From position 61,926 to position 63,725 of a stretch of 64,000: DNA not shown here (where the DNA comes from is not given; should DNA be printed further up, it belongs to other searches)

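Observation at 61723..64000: AT-rich two-gene cassette of unknown function distal to hsdR, within the tRNA-Leu-associated defence island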

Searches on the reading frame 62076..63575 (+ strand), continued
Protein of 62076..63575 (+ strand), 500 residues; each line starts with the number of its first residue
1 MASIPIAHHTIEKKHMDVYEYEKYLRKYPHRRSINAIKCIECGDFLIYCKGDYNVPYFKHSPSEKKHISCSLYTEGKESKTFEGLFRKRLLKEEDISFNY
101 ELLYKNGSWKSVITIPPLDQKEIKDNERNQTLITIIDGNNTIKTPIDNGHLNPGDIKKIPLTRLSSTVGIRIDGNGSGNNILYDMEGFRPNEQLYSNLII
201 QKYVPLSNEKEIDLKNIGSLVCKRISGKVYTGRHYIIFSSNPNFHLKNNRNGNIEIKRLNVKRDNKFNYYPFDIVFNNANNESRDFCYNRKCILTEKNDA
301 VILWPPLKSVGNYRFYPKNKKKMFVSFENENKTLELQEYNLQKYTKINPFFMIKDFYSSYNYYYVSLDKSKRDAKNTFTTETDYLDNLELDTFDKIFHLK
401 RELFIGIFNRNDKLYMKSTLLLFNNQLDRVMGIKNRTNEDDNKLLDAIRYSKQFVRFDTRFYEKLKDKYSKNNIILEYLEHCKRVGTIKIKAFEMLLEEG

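Call 28: search_protein_families(library=padloc, proteins=[L011:341-1897:+, L011:2411-3880:-, L011:3726-4400:+, L011:5371-6918:+, L011:6884-8941:+, L011:9016-15171:+, L010:3386-5500:-, L010:5938-7176:+, L010:7176-8999:+], max_evalue=0.001)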
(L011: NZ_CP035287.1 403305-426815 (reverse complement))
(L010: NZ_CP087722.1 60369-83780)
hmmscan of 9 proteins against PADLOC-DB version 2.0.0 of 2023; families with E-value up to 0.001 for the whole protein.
L011:341-1897:+ (519 aa): 0 families

L011:2411-3880:- (489 aa): 2 families
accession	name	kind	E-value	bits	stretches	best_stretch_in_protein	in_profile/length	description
PDLC00855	E1-E2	-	9.5e-06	22.9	0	188-212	303-327/579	E1-E2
PDLC00844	E1-E2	-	4.5e-05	20.3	0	188-212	277-301/489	E1-E2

L011:3726-4400:+ (225 aa): 0 families

L011:5371-6918:+ (516 aa): 1 family
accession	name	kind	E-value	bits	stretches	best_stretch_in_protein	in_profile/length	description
PDLC02204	MzaB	-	7.3e-19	65.6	1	35-250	14-223/500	-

L011:6884-8941:+ (686 aa): 2 families
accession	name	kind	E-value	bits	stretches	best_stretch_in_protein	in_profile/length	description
PDLC00001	DruA1|DruA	-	0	1029.1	1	10-670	4-663/675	DUF4338 domain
PDLC00002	DruA1|DruA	-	1e-39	134.8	1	433-653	171-375/407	DUF4338 domain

L011:9016-15171:+ (2052 aa): 21 families
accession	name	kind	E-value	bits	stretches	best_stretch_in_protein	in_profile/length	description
PDLC00013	DruE1|DruE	-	0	1430.4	2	574-1837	475-1709/1776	SNF2 family N-terminal domain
PDLC00014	DruE2|DruE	-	1.2e-177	591.2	4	1066-1813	1093-1818/1928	SNF2 family N-terminal domain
PDLC00015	DruE2|DruE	-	4.4e-176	586.3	3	141-679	175-580/1887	SNF2 family N-terminal domain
PDLC00051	DruE4|DruE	-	6.5e-167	555.7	3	5-413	10-402/1829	SNF2 family N-terminal domain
PDLC00037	DruE3|DruE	-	1.8e-152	508.1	4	1186-1805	1056-1676/2055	SNF2 family N-terminal domain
PDLC00035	DruE3|DruE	-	3.8e-106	354.3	4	1127-1543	1018-1414/1460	SNF2 family N-terminal domain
PDLC00036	DruE3|DruE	-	4e-104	347.1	4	1185-1802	1049-1649/2023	SNF2 family N-terminal domain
PDLC02896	DpdJ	-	7.6e-33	111.3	1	92-404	166-433/1487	DpdJ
PDLC02893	DpdJ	-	6.4e-20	68.7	2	95-163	175-238/876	DpdJ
PDLC03960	SngC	-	2.4e-19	67.6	2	90-170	29-98/720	-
PDLC02898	DpdJ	-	3.3e-17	60.5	2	94-163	174-238/506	DpdJ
PDLC02569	DrmA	-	4.4e-17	59.2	2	90-170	408-484/1095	DrmA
PDLC02503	BrxHI|BrxHII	-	1.9e-15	54.2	2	1190-1242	302-354/698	BrxHI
PDLC02570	DrmA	-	5.8e-13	46.1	1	1174-1255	570-649/851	DrmA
PDLC02501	BrxHI|BrxHII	-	2.3e-09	33.9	1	1189-1242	301-354/925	BrxHI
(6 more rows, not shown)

L010:3386-5500:- (704 aa): 2 families
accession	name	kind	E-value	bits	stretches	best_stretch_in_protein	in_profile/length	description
PDLC00001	DruA1|DruA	-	1.9e-148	494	2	304-680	260-655/675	DUF4338 domain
PDLC00002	DruA1|DruA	-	2.7e-38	130.2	2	452-680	171-381/407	DUF4338 domain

L010:5938-7176:+ (413 aa): 0 families

L010:7176-8999:+ (608 aa): 1 family
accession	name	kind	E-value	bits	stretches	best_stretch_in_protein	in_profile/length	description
PDLC00009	DruD1|DruD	-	1.7e-06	25.4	1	355-432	97-169/347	Unknown function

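Call 43: search_protein_families(library=ncbifam, proteins=[window:62076-63575:+, L001:11476-13026:+, L001:13022-14098:+, L001:14105-19237:+], max_evalue=1)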
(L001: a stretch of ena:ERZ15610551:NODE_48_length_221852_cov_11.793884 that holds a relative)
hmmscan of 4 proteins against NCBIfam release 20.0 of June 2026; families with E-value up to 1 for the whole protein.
window:62076-63575:+ (500 aa): 0 families

L001:11476-13026:+ (517 aa): 2 families
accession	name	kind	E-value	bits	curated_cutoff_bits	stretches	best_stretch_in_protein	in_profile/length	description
NF052504.1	sll1863_fam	domain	0.0048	17.1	35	1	174-234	7-72/93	sll1863 family stress response protein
TIGR01843.1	type_I_hlyD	subfamily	0.61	9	208.65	1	132-232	106-214/422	HlyD family type I secretion periplasmic adaptor subunit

L001:13022-14098:+ (359 aa): 0 families

L001:14105-19237:+ (1711 aa): 23 families
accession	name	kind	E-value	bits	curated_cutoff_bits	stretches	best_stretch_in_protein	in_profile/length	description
TIGR03817.1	DECH_helic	hypoth_equivalog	8.3e-25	87.1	874.1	3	1085-1180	332-426/742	helicase/secretion neighborhood putative DEAH-box helicase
NF041067.1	DpdJ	equivalog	3.6e-19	68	800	1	108-375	171-407/1482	protein DpdJ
TIGR04121.1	DEXH_lig_assoc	equivalog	9.3e-09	33.5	850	1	92-171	13-86/804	ligase-associated DNA damage response DEXH box helicase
NF053711.1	RNA_heli_RhlE1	exception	1.1e-08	34.2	750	2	90-160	21-87/434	RNA helicase RhlE1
NF053636.1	DDHlcsCsdAPsy1082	equivalog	2.5e-08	32.9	890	2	89-160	22-87/512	DEAD/DEAH box helicase CsdA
NF053710.1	RNA_heli_RhlE2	exception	5.2e-08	31.7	925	2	97-160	28-92/635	RNA helicase RhlE2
TIGR02621.3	cas3_GSU0051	exception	4.2e-07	29.2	400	2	82-190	5-104/854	type I-G CRISPR-associated helicase/endonuclease Cas3g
TIGR03158.1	cas3_cyano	exception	8.7e-07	28.4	69.1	2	96-172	1-64/357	type I-D CRISPR-associated helicase Cas3'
NF007882.0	PRK10590.1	equivalog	9.1e-07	28.2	743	2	92-161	23-89/456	ATP-dependent RNA helicase RhlE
NF010338.0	PRK13767.1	equivalog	2.2e-06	26.2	849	2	74-164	14-102/877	ATP-dependent helicase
NF053631.1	RNA_helic_CshA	equivalog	3.4e-06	26.2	646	2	1076-1134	281-339/434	degradosome RNA helicase CshA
NF002340.1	PRK01297.1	equivalog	1.1e-05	24.4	564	2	87-161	19-90/372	ATP-dependent RNA helicase RhlB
NF008394.0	PRK11192.1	equivalog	1.2e-05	24.4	507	2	1066-1163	281-375/441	ATP-dependent RNA helicase SrmB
NF008744.0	PRK11776.1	equivalog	1.9e-05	23.4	524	1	1051-1138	261-348/460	ATP-dependent RNA helicase DbpA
TIGR00614.1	recQ_fam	subfamily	4.8e-05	22.3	219.8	2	96-169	15-73/470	RecQ family ATP-dependent DNA helicase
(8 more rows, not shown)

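Call 44: search_protein_families(library=phrogs, proteins=[window:62076-63575:+, L001:11476-13026:+, L001:13022-14098:+], max_evalue=1)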
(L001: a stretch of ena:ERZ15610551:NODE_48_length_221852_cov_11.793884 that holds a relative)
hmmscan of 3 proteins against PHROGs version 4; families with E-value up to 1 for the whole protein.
window:62076-63575:+ (500 aa): 1 family
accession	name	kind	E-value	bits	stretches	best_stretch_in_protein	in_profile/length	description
phrog_19721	-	unknown function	0.0011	20.3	1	232-276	24-68/74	-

L001:11476-13026:+ (517 aa): 2 families
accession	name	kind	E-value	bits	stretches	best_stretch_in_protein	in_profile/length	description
phrog_1538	-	tail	0.04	13.6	1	157-263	187-285/811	tail length tape measure protein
phrog_3827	-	tail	0.95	9.6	0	141-254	56-169/393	tail length tape measure protein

L001:13022-14098:+ (359 aa): 1 family
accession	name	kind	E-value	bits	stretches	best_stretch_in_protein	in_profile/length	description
phrog_36108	-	unknown function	0.15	13.2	1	92-115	30-53/59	-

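Call 45: predict_structure(alignment_id=A1)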
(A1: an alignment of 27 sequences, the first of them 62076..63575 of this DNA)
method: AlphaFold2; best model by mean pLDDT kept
length: 500 residues; sequences in the alignment: 27
mean_pLDDT: 75.9   pTM: 0.56
mean pLDDT of the five models: 75.9, 75.2, 74.7, 73.5, 73.1
residues with pLDDT >= 90: 95; 70-90: 271; 50-70: 55; < 50: 79
segments of 3 or more residues with pLDDT < 50: 199-202, 204-206, 298-319, 325-336, 343-363, 369-378, 436-439
pLDDT, mean of each block of 10 residues (from residue 1): 79 84 80 74 83 79 67 77 86 83 89 86 92 92 93 82 90 79 87 75 52 81 83 87 78 84 90 87 88 67 35 39 48 48 49 42 48 45 80 88 83 79 79 61 80 89 87 87 93 77
secondary structure, 60 per line:
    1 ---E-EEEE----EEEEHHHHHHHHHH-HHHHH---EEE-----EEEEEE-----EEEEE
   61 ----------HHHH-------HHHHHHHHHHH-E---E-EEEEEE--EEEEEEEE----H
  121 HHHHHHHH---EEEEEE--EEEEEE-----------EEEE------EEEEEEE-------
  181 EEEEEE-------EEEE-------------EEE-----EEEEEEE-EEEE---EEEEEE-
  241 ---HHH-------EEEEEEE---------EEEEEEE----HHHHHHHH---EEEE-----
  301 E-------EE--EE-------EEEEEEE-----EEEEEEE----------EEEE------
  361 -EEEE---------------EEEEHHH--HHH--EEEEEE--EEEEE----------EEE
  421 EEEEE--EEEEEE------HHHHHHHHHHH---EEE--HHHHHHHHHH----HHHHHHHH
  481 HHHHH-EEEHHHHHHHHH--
elements in order: E6-9 E14-17 H18-27 H29-33 E37-39 E45-50 E56-60 H71-74 H82-92 E100-105 E108-115 H120-128 E132-137 E140-145 E157-160 E167-173 E181-186 E194-197 E211-213 E219-225 E227-230 E234-239 E254-260 E270-276 H281-288 E292-295 E322-328 E334-340 E351-354 E362-365 E381-384 E395-400 E403-407 E418-425 E428-433 H440-450 E454-456 H459-468 H473-485 E487-489 H490-498

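Call 46: search_protein_representatives(alignment_id=A1)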
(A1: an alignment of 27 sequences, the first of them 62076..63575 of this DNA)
Query: 27 sequences, 497 profile positions. Proteins with E-value up to 0.001 (for the whole library): 68; up to 1e-10: 45; up to 1e-30: 25. The best 68 are listed.
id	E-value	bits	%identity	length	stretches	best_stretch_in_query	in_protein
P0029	1.2e-204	697.2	-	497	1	1-496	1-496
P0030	6.2e-183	625.6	-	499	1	5-495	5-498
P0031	1.1e-177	608.2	-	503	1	3-495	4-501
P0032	4.5e-163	560.1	-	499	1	1-496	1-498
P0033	5.8e-155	533.3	-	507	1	5-495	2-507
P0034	9.1e-155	532.7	-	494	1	4-495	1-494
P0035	6.3e-141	487.0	-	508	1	3-496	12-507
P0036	2.6e-133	461.9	-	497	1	1-495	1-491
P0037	3.3e-130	451.7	-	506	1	1-495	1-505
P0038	5.5e-123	427.9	-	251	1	1-248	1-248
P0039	6.5e-117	407.8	-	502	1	3-495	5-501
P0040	1.9e-112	393.1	-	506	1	3-496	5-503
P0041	7.4e-110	384.5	-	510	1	1-496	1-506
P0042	7.7e-104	364.7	-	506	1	1-495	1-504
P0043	3.3e-96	339.5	-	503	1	3-494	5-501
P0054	1.6e-29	119.6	-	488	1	27-493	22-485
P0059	1.1e-19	87.1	-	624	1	3-179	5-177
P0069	1.1e-13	67.3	-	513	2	26-341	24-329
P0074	4.2e-10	55.5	-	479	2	257-495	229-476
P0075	7.4e-08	48.1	-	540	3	216-368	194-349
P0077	1.6e-07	47.0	-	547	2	14-78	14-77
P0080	9.2e-07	44.5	-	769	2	226-374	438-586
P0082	8.6e-06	41.3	-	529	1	36-359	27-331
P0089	3.2e-04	36.1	-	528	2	228-328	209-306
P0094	8.6e-04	34.7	-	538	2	22-77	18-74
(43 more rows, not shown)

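Call 47: search_protein_families(library=padloc, proteins=[P0054, P0059, P0069, P0074, P0075, P0077, P0080, P0082, P0089, P0094], max_evalue=0.001)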
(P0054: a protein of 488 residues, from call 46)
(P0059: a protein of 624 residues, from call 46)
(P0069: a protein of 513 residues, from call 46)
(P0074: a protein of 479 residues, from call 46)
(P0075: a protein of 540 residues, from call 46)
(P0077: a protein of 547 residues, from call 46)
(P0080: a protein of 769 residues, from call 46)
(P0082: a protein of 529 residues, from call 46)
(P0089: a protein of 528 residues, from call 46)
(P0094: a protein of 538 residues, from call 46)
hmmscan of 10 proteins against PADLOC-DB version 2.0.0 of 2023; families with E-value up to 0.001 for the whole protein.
P0054 (488 aa): 1 family
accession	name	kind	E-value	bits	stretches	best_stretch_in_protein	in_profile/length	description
PDLC00003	DruB1|DruB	-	2.4e-19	67.6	1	6-477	3-465/477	Unknown function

P0059 (624 aa): 1 family
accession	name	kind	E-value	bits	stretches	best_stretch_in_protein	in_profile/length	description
PDLC00005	DruB1|DruB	-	0.00065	16.5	0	31-113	19-99/552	Unknown function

P0069 (513 aa): 0 families

P0074 (479 aa): 1 family
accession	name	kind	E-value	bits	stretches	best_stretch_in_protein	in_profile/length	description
PDLC00003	DruB1|DruB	-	5.6e-38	129.1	1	1-471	1-470/477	Unknown function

P0075 (540 aa): 1 family
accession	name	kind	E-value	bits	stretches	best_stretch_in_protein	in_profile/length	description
PDLC00005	DruB1|DruB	-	0.00018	18.3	1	32-88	18-72/552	Unknown function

P0077 (547 aa): 0 families

P0080 (769 aa): 1 family
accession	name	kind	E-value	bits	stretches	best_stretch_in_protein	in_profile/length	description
PDLC00005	DruB1|DruB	-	1.9e-05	21.5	1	23-98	11-86/552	Unknown function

P0082 (529 aa): 1 family
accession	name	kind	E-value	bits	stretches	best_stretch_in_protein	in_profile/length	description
PDLC00005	DruB1|DruB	-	1.7e-06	25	1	6-55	2-51/552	Unknown function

P0089 (528 aa): 2 families
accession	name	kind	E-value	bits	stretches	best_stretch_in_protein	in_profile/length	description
PDLC00004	DruB1|DruB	-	1.5e-08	32.1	1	11-221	3-207/504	Unknown function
PDLC00005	DruB1|DruB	-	1.2e-06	25.5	1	10-57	2-50/552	Unknown function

P0094 (538 aa): 0 families

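Call 53: find_encoding_contigs(protein=P0074, flank=10000, max_places=2)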
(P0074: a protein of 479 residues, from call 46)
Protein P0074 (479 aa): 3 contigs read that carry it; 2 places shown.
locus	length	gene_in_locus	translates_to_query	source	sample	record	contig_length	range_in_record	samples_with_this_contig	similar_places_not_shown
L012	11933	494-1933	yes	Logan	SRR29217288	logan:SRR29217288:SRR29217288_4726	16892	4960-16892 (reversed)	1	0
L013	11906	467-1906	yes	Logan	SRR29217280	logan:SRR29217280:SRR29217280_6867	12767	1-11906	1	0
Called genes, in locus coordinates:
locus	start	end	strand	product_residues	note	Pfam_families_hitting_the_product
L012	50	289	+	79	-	-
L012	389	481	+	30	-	-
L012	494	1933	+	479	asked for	-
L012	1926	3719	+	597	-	PF24918:NET2A_C (weak)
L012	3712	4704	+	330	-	-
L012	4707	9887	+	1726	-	PF00270:DEAD, PF04851:ResIII (faint), PF27116:YjiV_N (weak), PF00271:Helicase_C (weak), PF09369:MZB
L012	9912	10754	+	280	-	-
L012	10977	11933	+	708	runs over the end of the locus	PF09848:SLFN-g3_helicase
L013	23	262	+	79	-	-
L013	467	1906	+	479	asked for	-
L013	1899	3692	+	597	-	PF24918:NET2A_C (weak)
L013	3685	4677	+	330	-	-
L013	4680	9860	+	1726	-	PF00270:DEAD, PF04851:ResIII (faint), PF27116:YjiV_N (weak), PF00271:Helicase_C (weak), PF09369:MZB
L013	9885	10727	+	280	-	-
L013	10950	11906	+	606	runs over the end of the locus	?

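Call 54: search_protein_families(library=padloc, proteins=[L012:1926-3716:+, L012:3712-4701:+, L012:4707-9884:+, L012:9912-10751:+, L012:50-286:+, L002:11511-13058:+, L004:2477-4021:+, L008:2897-4498:+], max_evalue=0.01)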
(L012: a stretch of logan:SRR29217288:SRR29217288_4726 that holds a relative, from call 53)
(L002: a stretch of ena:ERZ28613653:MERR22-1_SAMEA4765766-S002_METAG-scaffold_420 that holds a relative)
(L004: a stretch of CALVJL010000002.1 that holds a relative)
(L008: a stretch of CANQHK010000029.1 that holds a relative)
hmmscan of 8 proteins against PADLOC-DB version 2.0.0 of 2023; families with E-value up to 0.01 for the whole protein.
L012:1926-3716:+ (597 aa): 4 families
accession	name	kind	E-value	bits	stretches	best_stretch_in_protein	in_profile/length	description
PDLC00582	JetC3|JetC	-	3.2e-06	23.3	1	78-302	809-1035/1472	DUF3584 domain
PDLC03868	LmuB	-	0.00089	15.6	1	122-299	272-443/1035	-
PDLC00513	JetC1|JetC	-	0.0011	15.1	1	121-301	632-813/1140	DUF3584 domain; MukB-like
PDLC00507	JetC1|JetC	-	0.002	14.5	1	120-275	727-884/1215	DUF3584 domain; MukB-like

L012:3712-4701:+ (330 aa): 2 families
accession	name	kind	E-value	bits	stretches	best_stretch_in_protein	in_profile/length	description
PDLC00008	DruD1|DruD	-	1e-88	295.7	1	1-327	1-331/338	Unknown function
PDLC00009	DruD1|DruD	-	1e-05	22.8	1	224-329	229-339/347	Unknown function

L012:4707-9884:+ (1726 aa): 33 families (the best 25 are shown)
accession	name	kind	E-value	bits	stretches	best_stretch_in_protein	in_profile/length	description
PDLC00013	DruE1|DruE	-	0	1797.5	1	2-1723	2-1771/1776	SNF2 family N-terminal domain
PDLC00014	DruE2|DruE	-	7.6e-187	621.8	2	9-771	6-853/1928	SNF2 family N-terminal domain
PDLC00015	DruE2|DruE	-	2.4e-180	600.5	2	9-774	7-814/1887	SNF2 family N-terminal domain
PDLC00051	DruE4|DruE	-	3.5e-167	556.6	2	7-756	6-772/1829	SNF2 family N-terminal domain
PDLC00037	DruE3|DruE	-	2.4e-153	511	4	1258-1656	1273-1692/2055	SNF2 family N-terminal domain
PDLC00036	DruE3|DruE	-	3.7e-120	400.3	5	1253-1657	1265-1668/2023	SNF2 family N-terminal domain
PDLC00035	DruE3|DruE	-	2.6e-93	311.7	4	262-755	198-671/1460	SNF2 family N-terminal domain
PDLC02896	DpdJ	-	5.9e-20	68.6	1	109-355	179-402/1487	DpdJ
PDLC03960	SngC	-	5.1e-16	56.6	2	100-233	29-120/720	-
PDLC02503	BrxHI|BrxHII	-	2.2e-13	47.4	1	1085-1129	301-345/698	BrxHI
PDLC02893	DpdJ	-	1e-11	41.5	2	112-169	185-238/876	DpdJ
PDLC02569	DrmA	-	1.2e-11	41.2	2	1084-1130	831-877/1095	DrmA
PDLC02898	DpdJ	-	1.3e-10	38.8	2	112-208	185-273/506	DpdJ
PDLC02570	DrmA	-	3.6e-10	36.8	1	1065-1131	565-630/851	DrmA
PDLC01196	Cas3d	-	1.3e-06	25.3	1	95-175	14-79/594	CAS-I-D; effector_G3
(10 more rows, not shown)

L012:9912-10751:+ (280 aa): 12 families
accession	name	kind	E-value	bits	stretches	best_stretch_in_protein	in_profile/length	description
PDLC04018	PD-Lambda-5_B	-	8.1e-107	354.8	1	3-275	5-275/291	-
PDLC03358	MTase_II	-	3.5e-82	274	1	3-271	5-273/301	Type II methyltransferase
PDLC04019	PD-Lambda-5_B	-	4.3e-62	207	1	3-162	4-163/167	-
PDLC03247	MTase_II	-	9e-35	118.2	1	1-277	1-271/282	Type II methyltransferase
PDLC03294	MTase_II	-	2.4e-23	81.1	1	4-262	6-258/272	Type II methyltransferase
PDLC03717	oMTase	-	2.5e-19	67.7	1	1-273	1-268/285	orphan methyltransferase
PDLC03735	oMTase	-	2.8e-19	67.6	1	6-249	11-256/284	orphan methyltransferase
PDLC03349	MTase_II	-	3.9e-12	43.9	2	5-85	8-84/374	Type II methyltransferase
PDLC03244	MTase_II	-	1.2e-10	38.9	1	6-223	31-240/295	Type II methyltransferase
PDLC03302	MTase_II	-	5.8e-06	23.3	1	25-235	379-578/626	Type II methyltransferase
PDLC03253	MTase_II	-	1.9e-05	22.5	1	6-200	7-184/253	Type II methyltransferase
PDLC03373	MTase_II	-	0.00021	18.8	1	7-106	10-106/339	Type II methyltransferase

L012:50-286:+ (79 aa): 0 families

L002:11511-13058:+ (516 aa): 0 families

L004:2477-4021:+ (515 aa): 0 families

L008:2897-4498:+ (534 aa): 5 families
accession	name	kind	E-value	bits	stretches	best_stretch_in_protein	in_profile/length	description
PDLC00511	JetC1|JetC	-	0.00064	15.8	1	111-296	637-821/1108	DUF3584 domain; MukB-like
PDLC02725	PbeC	-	0.002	14.8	1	113-315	271-468/646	PbeC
PDLC02740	PbeC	-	0.0021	14.9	1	119-284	307-470/648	PbeC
PDLC03868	LmuB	-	0.008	12.5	1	146-279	303-439/1035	-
PDLC02668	DndD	-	0.0096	12.9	0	114-279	342-525/659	DndD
